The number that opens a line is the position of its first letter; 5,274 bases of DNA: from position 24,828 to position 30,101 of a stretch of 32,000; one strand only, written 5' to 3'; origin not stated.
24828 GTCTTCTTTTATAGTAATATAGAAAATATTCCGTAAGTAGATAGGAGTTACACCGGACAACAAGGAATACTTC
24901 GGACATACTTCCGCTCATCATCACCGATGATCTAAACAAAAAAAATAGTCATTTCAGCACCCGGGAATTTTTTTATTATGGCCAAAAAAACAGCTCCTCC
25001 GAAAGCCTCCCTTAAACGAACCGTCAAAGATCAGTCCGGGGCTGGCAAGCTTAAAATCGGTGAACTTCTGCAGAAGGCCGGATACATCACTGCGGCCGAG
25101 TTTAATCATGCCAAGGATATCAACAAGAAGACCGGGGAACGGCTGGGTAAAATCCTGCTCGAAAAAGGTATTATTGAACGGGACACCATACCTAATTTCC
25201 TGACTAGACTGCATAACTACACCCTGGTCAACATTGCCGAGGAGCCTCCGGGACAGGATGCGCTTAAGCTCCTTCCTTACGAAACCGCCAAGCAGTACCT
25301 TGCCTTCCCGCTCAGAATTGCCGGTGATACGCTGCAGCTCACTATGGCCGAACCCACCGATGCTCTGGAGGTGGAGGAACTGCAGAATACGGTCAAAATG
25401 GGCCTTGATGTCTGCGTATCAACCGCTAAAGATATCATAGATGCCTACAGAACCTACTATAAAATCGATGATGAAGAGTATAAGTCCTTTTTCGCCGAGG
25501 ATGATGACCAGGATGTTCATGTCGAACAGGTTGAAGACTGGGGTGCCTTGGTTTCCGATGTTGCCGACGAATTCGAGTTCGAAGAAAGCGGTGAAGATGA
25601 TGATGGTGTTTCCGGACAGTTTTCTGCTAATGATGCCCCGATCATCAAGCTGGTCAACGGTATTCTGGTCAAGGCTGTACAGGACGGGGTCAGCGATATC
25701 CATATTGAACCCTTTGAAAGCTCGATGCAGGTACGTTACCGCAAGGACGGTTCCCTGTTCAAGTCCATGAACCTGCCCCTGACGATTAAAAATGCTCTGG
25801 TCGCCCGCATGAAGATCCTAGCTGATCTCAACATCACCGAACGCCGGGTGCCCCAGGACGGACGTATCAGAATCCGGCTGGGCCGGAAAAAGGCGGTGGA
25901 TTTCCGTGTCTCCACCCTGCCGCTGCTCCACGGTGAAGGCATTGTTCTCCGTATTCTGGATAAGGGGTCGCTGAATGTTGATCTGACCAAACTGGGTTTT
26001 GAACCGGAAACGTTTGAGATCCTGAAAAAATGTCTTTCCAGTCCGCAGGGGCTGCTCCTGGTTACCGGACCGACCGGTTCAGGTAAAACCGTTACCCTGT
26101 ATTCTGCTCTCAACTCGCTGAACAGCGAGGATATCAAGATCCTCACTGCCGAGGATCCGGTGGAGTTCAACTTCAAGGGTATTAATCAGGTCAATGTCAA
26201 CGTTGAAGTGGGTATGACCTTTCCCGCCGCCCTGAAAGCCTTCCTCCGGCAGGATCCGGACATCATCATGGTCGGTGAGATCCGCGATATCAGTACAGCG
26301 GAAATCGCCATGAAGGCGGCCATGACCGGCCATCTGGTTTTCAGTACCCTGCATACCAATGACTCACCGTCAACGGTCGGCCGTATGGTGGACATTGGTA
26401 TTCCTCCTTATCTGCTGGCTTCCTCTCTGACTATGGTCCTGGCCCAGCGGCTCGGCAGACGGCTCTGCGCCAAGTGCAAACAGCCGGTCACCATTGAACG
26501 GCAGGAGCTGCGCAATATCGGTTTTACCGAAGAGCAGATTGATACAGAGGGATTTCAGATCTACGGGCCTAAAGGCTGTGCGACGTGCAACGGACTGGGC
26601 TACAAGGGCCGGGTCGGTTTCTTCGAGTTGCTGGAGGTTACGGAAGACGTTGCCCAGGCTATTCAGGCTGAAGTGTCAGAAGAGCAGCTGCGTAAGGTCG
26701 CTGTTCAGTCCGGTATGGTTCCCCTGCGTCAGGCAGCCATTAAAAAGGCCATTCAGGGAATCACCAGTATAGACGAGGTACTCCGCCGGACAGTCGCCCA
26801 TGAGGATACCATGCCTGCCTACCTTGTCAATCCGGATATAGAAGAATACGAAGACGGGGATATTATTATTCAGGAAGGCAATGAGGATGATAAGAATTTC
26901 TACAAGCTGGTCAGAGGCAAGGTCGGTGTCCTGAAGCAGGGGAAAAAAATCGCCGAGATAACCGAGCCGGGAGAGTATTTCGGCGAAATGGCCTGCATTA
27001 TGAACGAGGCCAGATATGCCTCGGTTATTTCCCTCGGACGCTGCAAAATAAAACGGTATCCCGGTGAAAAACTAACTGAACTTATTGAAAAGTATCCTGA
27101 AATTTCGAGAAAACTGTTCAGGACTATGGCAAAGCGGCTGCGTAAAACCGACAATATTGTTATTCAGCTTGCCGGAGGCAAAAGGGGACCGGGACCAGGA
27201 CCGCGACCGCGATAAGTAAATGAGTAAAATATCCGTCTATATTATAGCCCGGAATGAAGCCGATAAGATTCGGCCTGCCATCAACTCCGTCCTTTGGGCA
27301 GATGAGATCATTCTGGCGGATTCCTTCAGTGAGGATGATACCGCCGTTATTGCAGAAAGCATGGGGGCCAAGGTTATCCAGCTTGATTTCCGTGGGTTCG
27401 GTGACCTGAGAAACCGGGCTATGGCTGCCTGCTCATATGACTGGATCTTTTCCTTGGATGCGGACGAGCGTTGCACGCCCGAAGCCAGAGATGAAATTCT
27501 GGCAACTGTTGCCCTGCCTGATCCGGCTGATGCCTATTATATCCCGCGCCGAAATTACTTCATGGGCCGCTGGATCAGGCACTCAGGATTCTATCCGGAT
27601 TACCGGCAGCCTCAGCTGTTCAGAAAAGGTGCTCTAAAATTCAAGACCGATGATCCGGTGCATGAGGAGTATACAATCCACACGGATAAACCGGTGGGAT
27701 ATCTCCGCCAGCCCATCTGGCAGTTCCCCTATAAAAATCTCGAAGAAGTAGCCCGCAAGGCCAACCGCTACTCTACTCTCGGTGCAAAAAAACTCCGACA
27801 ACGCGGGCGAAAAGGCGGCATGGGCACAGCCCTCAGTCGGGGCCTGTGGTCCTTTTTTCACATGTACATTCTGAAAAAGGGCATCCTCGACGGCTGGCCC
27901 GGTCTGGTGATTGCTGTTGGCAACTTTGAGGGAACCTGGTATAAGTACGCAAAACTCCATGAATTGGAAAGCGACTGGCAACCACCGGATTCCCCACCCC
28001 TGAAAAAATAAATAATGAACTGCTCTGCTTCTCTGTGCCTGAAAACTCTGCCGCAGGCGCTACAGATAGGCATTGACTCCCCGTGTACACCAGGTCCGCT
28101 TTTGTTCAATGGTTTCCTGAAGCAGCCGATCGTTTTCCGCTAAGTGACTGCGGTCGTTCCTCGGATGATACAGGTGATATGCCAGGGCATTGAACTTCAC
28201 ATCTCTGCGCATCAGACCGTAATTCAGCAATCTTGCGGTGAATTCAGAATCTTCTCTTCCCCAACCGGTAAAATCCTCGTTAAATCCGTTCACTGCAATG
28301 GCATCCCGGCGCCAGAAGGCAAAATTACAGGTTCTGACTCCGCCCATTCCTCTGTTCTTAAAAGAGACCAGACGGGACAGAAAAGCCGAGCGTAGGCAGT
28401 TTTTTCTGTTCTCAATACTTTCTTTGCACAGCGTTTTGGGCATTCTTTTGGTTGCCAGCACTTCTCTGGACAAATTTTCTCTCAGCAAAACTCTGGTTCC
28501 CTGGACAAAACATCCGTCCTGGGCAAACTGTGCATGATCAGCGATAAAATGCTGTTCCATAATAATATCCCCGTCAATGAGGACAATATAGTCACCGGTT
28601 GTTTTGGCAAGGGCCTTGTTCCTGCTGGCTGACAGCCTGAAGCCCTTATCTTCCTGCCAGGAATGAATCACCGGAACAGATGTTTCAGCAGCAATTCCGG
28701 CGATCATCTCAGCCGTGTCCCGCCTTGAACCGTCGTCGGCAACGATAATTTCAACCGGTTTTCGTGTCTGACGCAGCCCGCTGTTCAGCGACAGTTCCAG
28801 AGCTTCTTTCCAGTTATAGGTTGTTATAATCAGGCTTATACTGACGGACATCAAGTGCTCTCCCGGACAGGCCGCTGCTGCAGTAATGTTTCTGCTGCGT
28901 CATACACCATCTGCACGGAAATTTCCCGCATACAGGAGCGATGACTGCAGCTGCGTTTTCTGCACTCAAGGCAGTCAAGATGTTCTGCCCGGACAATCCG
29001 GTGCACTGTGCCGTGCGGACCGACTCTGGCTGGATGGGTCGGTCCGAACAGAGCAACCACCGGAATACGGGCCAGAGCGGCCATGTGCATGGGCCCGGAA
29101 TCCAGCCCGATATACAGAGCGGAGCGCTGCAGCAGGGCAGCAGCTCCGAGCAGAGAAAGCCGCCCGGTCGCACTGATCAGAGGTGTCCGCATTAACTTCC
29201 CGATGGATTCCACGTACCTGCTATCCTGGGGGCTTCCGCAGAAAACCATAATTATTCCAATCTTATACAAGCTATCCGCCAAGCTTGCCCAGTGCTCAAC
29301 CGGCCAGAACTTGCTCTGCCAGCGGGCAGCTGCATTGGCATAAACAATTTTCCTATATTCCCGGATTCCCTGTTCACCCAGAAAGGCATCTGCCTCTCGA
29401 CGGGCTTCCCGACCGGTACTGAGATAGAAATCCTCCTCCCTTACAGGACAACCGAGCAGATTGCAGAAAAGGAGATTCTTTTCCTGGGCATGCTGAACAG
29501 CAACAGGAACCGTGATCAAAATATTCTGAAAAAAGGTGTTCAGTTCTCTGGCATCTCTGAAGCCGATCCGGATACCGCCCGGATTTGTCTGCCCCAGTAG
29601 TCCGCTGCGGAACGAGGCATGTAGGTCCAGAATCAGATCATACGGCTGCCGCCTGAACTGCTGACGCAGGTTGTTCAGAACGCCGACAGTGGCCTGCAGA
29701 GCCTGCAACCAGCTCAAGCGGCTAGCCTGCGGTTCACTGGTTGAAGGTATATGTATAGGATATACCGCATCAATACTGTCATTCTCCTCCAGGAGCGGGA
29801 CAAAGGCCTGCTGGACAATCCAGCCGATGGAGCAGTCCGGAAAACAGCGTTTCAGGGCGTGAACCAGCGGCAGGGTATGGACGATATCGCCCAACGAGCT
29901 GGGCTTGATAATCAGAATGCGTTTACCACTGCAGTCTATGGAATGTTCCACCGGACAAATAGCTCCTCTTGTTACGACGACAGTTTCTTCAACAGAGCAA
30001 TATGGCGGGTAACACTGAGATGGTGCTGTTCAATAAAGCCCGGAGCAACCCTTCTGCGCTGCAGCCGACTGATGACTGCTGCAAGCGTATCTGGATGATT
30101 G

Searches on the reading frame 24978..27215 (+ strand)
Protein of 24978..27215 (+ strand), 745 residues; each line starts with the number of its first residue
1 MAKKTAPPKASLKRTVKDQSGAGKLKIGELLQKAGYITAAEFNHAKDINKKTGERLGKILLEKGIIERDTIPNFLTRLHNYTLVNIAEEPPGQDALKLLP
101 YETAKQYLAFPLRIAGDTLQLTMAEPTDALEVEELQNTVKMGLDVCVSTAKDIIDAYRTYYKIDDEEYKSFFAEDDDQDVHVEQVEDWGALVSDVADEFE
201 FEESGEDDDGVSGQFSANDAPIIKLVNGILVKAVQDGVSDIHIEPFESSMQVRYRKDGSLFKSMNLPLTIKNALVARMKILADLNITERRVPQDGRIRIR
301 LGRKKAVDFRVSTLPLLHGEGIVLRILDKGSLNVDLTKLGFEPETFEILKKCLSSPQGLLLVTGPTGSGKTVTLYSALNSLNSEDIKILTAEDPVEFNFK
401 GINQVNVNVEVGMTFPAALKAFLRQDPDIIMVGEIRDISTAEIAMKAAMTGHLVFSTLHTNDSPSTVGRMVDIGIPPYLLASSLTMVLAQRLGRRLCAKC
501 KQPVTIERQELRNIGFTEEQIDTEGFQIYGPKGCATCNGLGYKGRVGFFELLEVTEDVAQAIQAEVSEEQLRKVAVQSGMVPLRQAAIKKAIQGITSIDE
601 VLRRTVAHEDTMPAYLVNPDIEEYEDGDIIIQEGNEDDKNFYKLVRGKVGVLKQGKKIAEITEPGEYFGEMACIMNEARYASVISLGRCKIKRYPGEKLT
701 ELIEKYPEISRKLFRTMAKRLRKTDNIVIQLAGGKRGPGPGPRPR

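Call 61: search_protein_families(library=pfam, proteins=[window:24978-27215:+], max_evalue=0.00001)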
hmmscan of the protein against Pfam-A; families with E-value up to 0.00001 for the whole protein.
window:24978-27215:+ (745 aa): 3 families
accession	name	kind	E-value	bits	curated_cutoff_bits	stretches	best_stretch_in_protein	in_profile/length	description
PF00437.27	T2SSE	-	1.4e-132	442.2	24.9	1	217-603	3-370/370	Type II/IV secretion system protein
PF00027.35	cNMP_binding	-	5.6e-16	58.7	27.5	1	622-706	2-89/89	Cyclic nucleotide-binding domain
PF05157.20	MshEN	-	1.4e-13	51.1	23.1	1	80-165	2-88/90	MshEN domain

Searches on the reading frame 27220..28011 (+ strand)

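Call 61: search_protein_families(library=pfam, proteins=[window:27220-28011:+], max_evalue=0.00001)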
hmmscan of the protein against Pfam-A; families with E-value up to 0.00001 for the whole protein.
window:27220-28011:+ (263 aa): 1 family
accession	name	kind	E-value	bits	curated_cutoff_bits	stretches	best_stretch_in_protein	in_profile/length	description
PF00535.33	Glycos_transf_2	-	3.8e-19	69.7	23.3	1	5-123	1-128/168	Glycosyl transferase family 2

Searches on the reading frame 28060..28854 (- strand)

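Call 61: search_protein_families(library=pfam, proteins=[window:28060-28854:-], max_evalue=0.00001)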
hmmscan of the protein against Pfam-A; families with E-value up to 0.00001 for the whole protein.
window:28060-28854:- (264 aa): 4 families
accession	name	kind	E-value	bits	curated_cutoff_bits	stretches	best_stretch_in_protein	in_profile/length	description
PF00535.33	Glycos_transf_2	-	1.3e-22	81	23.3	1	7-137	1-131/168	Glycosyl transferase family 2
PF02709.20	Glyco_transf_7C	-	5.4e-13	48.8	23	1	173-230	19-77/78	N-terminal domain of galactosyltransferase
PF10111.15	Glyco_tranf_2_2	-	2.7e-12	47.2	27.3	1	31-212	27-202/276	Glycosyltransferase like family 2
PF13641.12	Glyco_tranf_2_3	-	2.5e-11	44.5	27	1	6-137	3-137/230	Glycosyltransferase like family 2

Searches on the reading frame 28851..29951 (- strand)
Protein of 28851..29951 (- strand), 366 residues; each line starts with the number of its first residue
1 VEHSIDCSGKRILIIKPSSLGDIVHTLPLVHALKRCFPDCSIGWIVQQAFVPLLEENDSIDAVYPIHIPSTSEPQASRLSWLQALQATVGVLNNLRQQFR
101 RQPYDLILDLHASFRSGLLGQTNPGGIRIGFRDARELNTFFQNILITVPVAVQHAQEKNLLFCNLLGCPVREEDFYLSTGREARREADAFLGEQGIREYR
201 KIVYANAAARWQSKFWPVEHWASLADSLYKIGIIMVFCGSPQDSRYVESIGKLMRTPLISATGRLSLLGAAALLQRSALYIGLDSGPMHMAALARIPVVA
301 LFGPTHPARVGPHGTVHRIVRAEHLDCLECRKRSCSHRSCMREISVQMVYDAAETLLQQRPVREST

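Call 61: search_protein_families(library=pfam, proteins=[window:28851-29951:-], max_evalue=0.00001)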
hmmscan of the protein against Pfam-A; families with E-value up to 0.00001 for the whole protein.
window:28851-29951:- (366 aa): 1 family
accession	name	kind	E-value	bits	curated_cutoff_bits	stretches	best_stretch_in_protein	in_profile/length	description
PF01075.23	Glyco_transf_9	-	3.5e-41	141.6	22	1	94-337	3-243/247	Glycosyltransferase family 9 (heptosyltransferase)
